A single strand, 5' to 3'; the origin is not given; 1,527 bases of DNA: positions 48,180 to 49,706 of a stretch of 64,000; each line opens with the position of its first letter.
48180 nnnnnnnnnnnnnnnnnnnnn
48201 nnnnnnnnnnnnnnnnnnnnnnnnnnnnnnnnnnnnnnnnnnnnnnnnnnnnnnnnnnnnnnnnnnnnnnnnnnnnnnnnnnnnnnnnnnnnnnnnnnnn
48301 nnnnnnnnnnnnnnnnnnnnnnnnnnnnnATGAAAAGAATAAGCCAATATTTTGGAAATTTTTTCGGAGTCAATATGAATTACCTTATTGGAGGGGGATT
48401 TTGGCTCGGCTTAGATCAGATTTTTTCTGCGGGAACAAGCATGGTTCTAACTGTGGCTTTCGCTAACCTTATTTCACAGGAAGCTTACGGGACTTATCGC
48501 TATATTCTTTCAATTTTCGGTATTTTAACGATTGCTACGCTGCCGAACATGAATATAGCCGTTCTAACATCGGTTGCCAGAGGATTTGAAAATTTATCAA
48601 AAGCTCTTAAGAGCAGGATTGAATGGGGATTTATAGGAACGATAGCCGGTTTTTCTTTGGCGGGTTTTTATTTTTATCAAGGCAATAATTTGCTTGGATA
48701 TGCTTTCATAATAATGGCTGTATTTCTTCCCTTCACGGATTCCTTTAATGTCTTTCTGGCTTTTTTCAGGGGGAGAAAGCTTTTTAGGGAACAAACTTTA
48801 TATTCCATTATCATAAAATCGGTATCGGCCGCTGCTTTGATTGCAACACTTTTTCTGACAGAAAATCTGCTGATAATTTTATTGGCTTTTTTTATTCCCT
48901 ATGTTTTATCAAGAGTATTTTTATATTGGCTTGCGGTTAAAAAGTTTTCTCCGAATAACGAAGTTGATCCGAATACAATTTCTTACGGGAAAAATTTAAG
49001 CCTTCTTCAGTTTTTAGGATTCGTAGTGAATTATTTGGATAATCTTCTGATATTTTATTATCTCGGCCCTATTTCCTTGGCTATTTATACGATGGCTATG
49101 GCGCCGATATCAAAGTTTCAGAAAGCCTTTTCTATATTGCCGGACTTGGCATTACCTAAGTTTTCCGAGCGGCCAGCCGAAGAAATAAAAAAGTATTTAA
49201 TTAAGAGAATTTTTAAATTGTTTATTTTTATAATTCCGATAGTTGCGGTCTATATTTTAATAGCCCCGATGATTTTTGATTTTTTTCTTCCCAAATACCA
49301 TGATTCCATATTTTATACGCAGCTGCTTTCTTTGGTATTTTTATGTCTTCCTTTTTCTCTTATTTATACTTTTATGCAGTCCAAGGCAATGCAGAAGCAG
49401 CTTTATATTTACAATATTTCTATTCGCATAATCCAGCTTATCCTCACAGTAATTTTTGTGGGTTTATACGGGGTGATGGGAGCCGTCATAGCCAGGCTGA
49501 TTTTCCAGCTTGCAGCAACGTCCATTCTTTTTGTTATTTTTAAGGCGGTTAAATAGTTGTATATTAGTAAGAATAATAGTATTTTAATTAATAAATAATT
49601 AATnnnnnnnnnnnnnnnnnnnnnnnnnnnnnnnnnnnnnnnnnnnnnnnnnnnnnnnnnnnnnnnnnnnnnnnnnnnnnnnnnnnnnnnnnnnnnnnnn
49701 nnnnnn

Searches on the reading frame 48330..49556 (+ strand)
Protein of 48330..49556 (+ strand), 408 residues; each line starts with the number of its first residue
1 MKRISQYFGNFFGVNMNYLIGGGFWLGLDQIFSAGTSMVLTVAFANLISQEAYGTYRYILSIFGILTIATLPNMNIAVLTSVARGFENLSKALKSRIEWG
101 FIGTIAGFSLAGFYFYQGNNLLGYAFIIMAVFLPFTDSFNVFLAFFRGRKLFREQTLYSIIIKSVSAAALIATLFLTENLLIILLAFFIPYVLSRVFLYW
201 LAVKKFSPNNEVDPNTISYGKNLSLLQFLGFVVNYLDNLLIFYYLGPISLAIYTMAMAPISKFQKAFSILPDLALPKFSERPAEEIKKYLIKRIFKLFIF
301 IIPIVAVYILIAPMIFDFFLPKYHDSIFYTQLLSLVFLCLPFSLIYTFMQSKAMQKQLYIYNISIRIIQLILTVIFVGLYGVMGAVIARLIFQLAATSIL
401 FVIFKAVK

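Call 6: search_protein_families(library=pfam, proteins=[window:48330-49556:+], max_evalue=0.01)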
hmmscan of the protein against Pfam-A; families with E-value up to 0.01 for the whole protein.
window:48330-49556:+ (408 aa): 1 family
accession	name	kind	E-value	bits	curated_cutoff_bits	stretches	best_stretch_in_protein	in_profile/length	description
PF01943.22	Polysacc_synt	-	3.6e-14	53.3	28.2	1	22-260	4-251/274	Polysaccharide biosynthesis protein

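Call 7: search_protein_families(library=ncbifam, proteins=[window:48330-49556:+], max_evalue=0.01)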
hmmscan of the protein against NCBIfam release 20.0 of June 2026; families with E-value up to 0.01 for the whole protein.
window:48330-49556:+ (408 aa): 0 families
